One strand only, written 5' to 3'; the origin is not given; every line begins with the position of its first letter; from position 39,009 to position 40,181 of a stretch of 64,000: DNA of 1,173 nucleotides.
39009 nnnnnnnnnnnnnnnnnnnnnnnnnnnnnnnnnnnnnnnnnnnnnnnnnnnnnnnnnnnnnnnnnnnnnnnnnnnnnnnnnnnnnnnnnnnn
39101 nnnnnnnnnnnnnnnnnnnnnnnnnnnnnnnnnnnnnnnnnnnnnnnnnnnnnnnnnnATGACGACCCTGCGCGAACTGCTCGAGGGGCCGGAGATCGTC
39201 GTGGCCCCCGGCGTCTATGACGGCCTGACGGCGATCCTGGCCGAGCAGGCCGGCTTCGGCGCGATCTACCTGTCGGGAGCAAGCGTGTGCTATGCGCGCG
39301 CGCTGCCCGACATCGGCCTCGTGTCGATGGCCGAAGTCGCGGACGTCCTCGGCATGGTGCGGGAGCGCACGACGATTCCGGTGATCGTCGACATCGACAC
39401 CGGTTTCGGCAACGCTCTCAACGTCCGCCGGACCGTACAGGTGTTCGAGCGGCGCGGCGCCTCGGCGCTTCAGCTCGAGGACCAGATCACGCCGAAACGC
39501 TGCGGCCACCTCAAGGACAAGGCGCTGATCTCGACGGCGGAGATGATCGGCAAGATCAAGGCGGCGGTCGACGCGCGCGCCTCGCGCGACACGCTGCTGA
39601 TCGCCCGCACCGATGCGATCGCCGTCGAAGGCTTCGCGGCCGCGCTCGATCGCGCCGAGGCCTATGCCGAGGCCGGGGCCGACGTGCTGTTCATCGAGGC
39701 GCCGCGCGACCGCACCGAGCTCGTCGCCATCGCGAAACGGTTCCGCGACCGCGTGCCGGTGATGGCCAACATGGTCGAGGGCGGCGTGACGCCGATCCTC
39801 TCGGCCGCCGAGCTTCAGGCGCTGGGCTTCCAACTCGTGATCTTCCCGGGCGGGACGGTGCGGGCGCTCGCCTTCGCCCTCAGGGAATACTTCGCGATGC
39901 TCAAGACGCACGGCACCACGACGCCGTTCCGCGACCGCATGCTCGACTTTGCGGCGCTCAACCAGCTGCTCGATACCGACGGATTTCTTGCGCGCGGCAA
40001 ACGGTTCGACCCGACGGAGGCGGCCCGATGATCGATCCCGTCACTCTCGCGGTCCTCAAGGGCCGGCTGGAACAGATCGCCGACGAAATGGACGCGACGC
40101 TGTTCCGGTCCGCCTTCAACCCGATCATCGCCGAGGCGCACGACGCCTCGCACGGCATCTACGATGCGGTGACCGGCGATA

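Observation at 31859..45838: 13-gene catabolic operon of unknown substrate: GntR + Liv-type importer + aconitase-family hydratase pair + KRCGH lyase + HyuB/HyuA + Cys-less isochorismatase-like protein + FrdA/TcuA-like flavoprotein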

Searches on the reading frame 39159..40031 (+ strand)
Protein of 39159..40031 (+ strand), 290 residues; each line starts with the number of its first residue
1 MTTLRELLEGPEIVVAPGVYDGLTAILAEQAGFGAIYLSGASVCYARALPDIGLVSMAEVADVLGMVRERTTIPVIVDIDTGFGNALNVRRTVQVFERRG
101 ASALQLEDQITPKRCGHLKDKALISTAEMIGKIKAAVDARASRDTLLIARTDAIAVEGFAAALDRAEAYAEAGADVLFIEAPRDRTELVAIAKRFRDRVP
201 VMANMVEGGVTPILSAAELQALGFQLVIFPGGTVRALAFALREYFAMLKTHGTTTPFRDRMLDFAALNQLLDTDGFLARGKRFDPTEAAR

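Call 5: search_protein_families(library=pfam, proteins=[window:39159-40031:+])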
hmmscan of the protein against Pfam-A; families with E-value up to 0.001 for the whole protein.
window:39159-40031:+ (290 aa): 2 families
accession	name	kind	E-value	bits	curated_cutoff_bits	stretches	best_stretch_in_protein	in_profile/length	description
PF13714.12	PEP_mutase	-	2.3e-46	158.8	31.5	1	4-246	1-237/240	Phosphoenolpyruvate phosphomutase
PF00463.27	ICL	-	2e-12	46.9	26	1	74-170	151-250/526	Isocitrate lyase family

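Call 8: search_protein_families(library=ncbifam, proteins=[window:39159-40031:+], max_evalue=0.00001)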
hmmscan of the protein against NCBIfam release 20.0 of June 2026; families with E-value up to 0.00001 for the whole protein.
window:39159-40031:+ (290 aa): 8 families
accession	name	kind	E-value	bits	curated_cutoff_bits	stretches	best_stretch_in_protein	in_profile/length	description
TIGR02317.1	prpB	equivalog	2.2e-89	299.5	354.4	1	3-276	4-275/285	methylisocitrate lyase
NF008455.0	PRK11320.1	equivalog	4.1e-71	239.6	353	1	18-272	25-278/295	methylisocitrate lyase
TIGR02319.1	CPEP_Pphonmut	equivalog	8.1e-67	225.5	420.05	1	3-262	7-265/294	carboxyvinyl-carboxyphosphonate phosphorylmutase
TIGR02320.1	PEP_mutase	equivalog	3.2e-42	144.5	319.55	1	4-271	1-280/284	phosphoenolpyruvate mutase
TIGR02321.1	Pphn_pyruv_hyd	equivalog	3e-40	138.1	374.4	1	3-252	6-257/290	phosphonopyruvate hydrolase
NF011645.0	PRK15063.1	equivalog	3.6e-18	65.6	562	1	9-165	61-243/430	isocitrate lyase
TIGR01346.1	isocit_lyase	equivalog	5.6e-17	61.3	275.9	1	73-174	151-255/527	isocitrate lyase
NF005074.0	PRK06498.1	equivalog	2.7e-11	42.7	446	1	71-154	177-264/531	isocitrate lyase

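Call 12: search_solved_structures(query=window:39159-40031:+, max_evalue=1e-10)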
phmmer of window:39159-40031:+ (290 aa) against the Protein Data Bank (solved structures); distinct sequences matched with E-value up to 1e-10: 33.
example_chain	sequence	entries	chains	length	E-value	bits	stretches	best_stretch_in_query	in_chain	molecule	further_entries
4iqd_A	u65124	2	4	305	4.2e-58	200.2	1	4-257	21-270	Carboxyvinyl-carboxyphosphonate phosphorylmutase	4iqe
9hra_A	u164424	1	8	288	1.8e-57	198.1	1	17-271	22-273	2-methylisocitrate lyase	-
9hgk_A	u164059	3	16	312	2.1e-57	197.9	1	17-272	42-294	2-methylisocitrate lyase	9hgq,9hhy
9hgo_A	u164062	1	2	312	5.4e-57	196.6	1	17-272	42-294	2-methylisocitrate lyase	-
9hhs_A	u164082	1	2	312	7.4e-57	196.2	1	17-272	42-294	2-methylisocitrate lyase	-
1o5q_A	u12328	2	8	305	3.1e-54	187.5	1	18-261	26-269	Probable methylisocitrate lyase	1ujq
1mum_A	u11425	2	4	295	4.7e-53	183.7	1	18-262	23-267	2-methylisocitrate lyase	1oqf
6t4v_C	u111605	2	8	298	7.7e-53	183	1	17-272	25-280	2-methylisocitrate lyase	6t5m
1zlp_A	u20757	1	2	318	8.2e-52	179.6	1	2-282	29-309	petal death protein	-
1xg3_A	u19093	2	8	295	1.3e-51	178.9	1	18-262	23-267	Probable methylisocitrate lyase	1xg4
3eoo_A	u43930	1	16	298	3e-50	174.5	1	18-276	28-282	Methylisocitrate lyase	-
3fa3_A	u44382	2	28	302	1.2e-49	172.5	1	2-253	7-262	2,3-dimethylmalate lyase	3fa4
3lye_A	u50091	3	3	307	8.2e-47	163.2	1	4-281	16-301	Oxaloacetate acetyl hydrolase | Oxaloacetate acetylhydrolase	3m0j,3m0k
2dua_A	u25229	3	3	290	3.3e-39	138.3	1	4-253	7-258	Phosphonopyruvate hydrolase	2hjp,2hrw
5unc_A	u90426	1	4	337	8.1e-38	133.7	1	3-283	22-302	PHOSPHOENOLPYRUVATE PHOSPHOMUTASE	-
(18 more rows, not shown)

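Call 18: find_related_loci(query=window:39159-40031:+, collection=genome_contigs, flank=10000)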
Query window:39159-40031:+ (290 aa) in genome_contigs; peptide patterns used: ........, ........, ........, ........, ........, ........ (x = any residue, [..] = any of these).
600 stretches matched a pattern (row limit reached: there are more); 501 encode a relative of the query (tblastn E <= 1e-3); the best 80 are kept; 80 distinct loci.
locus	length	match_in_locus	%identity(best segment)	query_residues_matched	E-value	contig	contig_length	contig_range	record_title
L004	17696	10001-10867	94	1-289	9e-178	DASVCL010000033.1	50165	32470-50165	MAG TPA_asm: Alphaproteobacteria bacterium isolate SMAG_U2005 k141_415615, whole genome shotgun sequence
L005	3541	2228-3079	68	1-284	6e-131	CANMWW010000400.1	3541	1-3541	MAG: Alphaproteobacteria bacterium isolate ZE-Oct18-107 genome assembly, contig: ZE-Oct18-C53201, whole genome shotgun s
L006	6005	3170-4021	68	1-284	2e-127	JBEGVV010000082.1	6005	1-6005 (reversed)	MAG: Pseudomonadota bacterium isolate riogrande_2019_sw_WHONDRS-S19S_0066_B_bin.37 scaffold_1220408, whole genome shotgu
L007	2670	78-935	69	3-287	2e-132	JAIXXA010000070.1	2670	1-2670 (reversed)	MAG: Rhodospirillaceae bacterium isolate D4_MAG_00038 pond_D4_MAG_00038_000000000052, whole genome shotgun sequence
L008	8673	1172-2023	71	2-284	4e-124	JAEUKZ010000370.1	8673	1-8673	MAG: Alphaproteobacteria bacterium isolate new MAG-108 k141_3593868, whole genome shotgun sequence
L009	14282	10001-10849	67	3-284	8e-124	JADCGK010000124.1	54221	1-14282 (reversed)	MAG: Azospirillum sp. isolate M122S2SP1A49QC M122S2_124, whole genome shotgun sequence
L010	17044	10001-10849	72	3-284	5e-123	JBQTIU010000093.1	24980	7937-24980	MAG: Pseudomonadota bacterium isolate SAR270 c_000000354621, whole genome shotgun sequence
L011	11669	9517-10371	68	1-284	4e-123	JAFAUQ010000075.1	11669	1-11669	MAG: Hyphomicrobiales bacterium isolate CP_BM_RX_14 BM_RX_k147_6188200, whole genome shotgun sequence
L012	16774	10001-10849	66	3-284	8e-122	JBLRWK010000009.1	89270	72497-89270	MAG: Rhodobacterales bacterium isolate TamC05-09 NODE_89_length_89270_cov_11.131816, whole genome shotgun sequence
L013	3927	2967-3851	65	1-290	2e-123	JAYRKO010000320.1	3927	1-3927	MAG: Tagaea sp. isolate XM2_XAASGE1bin.18 NODE_10018_length_3927_cov_8.197105, whole genome shotgun sequence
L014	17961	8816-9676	66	1-286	3e-121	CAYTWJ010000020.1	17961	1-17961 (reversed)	MAG TPA_asm: uncultured Rhodospirillaceae bacterium isolate binchicken_co107_23 genome assembly, contig: NODE_7614_lengt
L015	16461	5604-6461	65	1-285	4e-121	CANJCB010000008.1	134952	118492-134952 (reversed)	MAG: Rhodospirillales bacterium isolate RH-23may17-127 genome assembly, contig: RH-23may17-C780, whole genome shotgun se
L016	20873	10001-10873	64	1-290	4e-121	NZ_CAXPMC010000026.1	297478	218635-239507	MAG: Ferrovibrio sp. isolate 02um_A1D0723_1.24 k127_602052, whole genome shotgun sequence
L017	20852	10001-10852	66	1-283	1e-120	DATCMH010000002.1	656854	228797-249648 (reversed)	MAG TPA_asm: Beijerinckiaceae bacterium isolate SMAG_U7144 k141_21424, whole genome shotgun sequence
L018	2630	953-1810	68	1-285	3e-126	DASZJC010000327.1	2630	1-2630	MAG TPA_asm: Xanthobacteraceae bacterium isolate SMAG_U6619 k141_4081737, whole genome shotgun sequence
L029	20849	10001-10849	65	3-284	3e-118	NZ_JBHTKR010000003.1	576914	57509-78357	Seohaeicola saemankumensis strain CCUG 55328 GCM70027466_6, whole genome shotgun sequence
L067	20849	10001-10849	61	4-285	9e-111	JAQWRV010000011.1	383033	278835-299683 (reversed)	MAG: Rhodospirillaceae bacterium isolate cluster2_bin.43 k141_395810, whole genome shotgun sequence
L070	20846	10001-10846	62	3-283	8e-111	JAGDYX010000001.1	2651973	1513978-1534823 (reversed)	MAG: Paracoccaceae bacterium isolate FR12alp1 FR12DL_contig_15, whole genome shotgun sequence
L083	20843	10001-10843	63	3-284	8e-109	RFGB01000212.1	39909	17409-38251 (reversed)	MAG: Alphaproteobacteria bacterium isolate J013 k99_1082436, whole genome shotgun sequence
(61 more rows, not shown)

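Call 23: search_protein_families(library=pfam, proteins=[L029:2650-4056:-, L029:922-1935:-, L029:323-829:-, L029:4877-5602:+, L029:12281-12928:+, L029:13024-13938:+, L029:12937-13689:-, L029:14113-15018:-, L029:15015-15698:-, L029:15695-16531:-], max_evalue=0.00001)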
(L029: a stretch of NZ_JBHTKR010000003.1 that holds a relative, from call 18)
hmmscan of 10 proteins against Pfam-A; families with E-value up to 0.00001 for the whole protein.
L029:2650-4056:- (468 aa): 1 family
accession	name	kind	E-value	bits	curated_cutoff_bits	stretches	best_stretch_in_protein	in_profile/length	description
PF00330.25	Aconitase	-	6.1e-157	523.7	28.7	1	10-455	1-463/463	Aconitase family (aconitate hydratase)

L029:922-1935:- (337 aa): 1 family
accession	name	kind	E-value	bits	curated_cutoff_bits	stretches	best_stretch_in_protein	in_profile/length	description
PF03480.18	DctP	-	1.5e-24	87.3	23.4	1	38-302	11-276/286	Bacterial extracellular solute-binding protein, family 7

L029:323-829:- (168 aa): 1 family
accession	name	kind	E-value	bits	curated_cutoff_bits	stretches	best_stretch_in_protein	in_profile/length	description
PF04290.18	DctQ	-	1.8e-21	76.8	28.3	1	27-147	2-120/132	Tripartite ATP-independent periplasmic transporters, DctQ component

L029:4877-5602:+ (241 aa): 2 families
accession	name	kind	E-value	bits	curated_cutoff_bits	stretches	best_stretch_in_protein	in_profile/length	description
PF01361.26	Tautomerase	-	5.3e-10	39.5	22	1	52-106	1-55/60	Tautomerase enzyme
PF12680.13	SnoaL_2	-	5.9e-07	30.5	27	1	121-223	1-101/102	SnoaL-like domain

L029:12281-12928:+ (215 aa): 0 families

L029:13024-13938:+ (304 aa): 0 families

L029:12937-13689:- (250 aa): 2 families
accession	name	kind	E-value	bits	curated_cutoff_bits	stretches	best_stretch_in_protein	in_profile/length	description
PF02565.21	RecO_C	-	2e-23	83.3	22.1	1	88-226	2-152/157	Recombination protein O C terminal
PF11967.14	RecO_N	-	1.5e-20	73.5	27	1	6-80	1-78/80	Recombination protein O N terminal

L029:14113-15018:- (301 aa): 8 families
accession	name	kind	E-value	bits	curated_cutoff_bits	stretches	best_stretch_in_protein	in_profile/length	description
PF01926.29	MMR_HSR1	-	1.6e-22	80.2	21.9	1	7-123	2-113/113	50S ribosome-binding GTPase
PF07650.23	KH_2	-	1.1e-19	70.4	22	1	206-283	1-78/78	KH domain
PF02421.24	FeoB_N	-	1.6e-12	47.6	27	1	7-163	3-153/156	Ferrous iron transport protein B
PF00009.33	GTP_EFTU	-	3.6e-12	46.7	26.5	1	7-171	6-187/188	Elongation factor Tu GTP binding domain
PF00350.29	Dynamin_N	-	9e-09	36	27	0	7-41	1-34/168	Dynamin family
PF03193.22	RsgA_GTPase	-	2e-07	31.4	30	0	6-62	108-168/174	RsgA GTPase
PF13401.12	AAA_22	-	5.5e-07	30.4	27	1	3-139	4-107/130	AAA domain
PF10662.15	PduV-EutP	-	1.1e-06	29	21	1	7-167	4-142/143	Ethanolamine utilisation - propanediol utilisation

L029:15015-15698:- (227 aa): 3 families
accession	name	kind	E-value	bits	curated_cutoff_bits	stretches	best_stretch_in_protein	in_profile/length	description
PF14622.11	Ribonucleas_3_3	-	6.4e-32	110.9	35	1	21-142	2-122/128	Ribonuclease-III-like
PF00636.31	Ribonuclease_3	-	3.6e-19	69.9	27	1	42-132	1-102/102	Ribonuclease III domain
PF00035.32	dsrm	-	3.9e-14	53.4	23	1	158-224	1-66/66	Double-stranded RNA binding motif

L029:15695-16531:- (278 aa): 1 family
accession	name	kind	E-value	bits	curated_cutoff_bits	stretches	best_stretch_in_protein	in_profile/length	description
PF10502.14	Peptidase_S26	-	7.4e-47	159.8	22.9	1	12-254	2-167/168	Signal peptidase, peptidase S26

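Call 48: search_solved_structures(query=L029:922-1935:-, max_evalue=1e-10)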
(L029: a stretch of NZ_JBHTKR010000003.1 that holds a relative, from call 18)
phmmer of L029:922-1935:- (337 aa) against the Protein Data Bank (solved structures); distinct sequences matched with E-value up to 1e-10: 3.
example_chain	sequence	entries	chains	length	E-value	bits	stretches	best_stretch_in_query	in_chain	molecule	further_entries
4mnc_A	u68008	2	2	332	2.4e-47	165.2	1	11-328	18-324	TRAP dicarboxylate transporter-DctP subunit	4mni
4pe3_A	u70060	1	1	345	2.3e-19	73.3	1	45-328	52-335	TRAP dicarboxylate transporter-DctP subunit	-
4mco_A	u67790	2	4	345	1.1e-16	64.5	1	6-306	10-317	TRAP dicarboxylate transporter-DctP subunit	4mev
